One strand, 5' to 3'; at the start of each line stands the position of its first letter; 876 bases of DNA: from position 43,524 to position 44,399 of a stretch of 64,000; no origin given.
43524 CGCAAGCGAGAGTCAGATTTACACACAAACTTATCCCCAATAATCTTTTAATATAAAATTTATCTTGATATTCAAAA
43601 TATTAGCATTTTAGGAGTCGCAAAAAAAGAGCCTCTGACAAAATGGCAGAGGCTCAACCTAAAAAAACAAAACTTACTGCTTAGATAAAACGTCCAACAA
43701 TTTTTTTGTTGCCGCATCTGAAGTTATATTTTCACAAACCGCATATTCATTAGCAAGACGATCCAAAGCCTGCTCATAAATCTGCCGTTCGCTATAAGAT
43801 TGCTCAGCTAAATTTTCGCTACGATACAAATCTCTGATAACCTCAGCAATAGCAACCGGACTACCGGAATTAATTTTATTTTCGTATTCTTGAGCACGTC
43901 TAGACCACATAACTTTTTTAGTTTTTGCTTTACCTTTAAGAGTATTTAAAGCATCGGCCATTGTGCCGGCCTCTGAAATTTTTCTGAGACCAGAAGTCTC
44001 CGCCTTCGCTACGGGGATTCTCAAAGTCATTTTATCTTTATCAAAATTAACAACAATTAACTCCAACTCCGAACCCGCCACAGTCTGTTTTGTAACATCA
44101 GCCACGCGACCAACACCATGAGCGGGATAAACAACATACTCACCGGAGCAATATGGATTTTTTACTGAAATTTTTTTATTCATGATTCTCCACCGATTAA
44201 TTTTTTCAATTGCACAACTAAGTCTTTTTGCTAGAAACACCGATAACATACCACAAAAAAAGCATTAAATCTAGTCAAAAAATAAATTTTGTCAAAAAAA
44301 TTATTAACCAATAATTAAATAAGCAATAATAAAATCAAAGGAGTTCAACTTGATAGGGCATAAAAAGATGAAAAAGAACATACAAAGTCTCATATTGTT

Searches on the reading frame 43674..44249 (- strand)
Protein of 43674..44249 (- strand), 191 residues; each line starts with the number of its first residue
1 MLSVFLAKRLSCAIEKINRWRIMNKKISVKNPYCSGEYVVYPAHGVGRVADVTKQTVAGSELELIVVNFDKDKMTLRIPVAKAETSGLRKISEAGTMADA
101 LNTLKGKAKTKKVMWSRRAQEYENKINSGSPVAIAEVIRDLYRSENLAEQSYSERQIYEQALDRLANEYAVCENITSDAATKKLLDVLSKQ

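Call 31: search_protein_families(library=pfam, proteins=[window:43674-44249:-], max_evalue=0.0001)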
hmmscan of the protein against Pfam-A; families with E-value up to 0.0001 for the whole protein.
window:43674-44249:- (191 aa): 2 families
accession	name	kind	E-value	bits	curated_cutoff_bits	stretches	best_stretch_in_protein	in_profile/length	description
PF21095.3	CarD_C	-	2.7e-23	82.2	23.1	1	100-184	2-86/87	CarD, C-terminal domain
PF02559.22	CarD_TRCF_RID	-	5.3e-14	52.5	23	1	35-91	3-56/57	CarD-like/TRCF RID domain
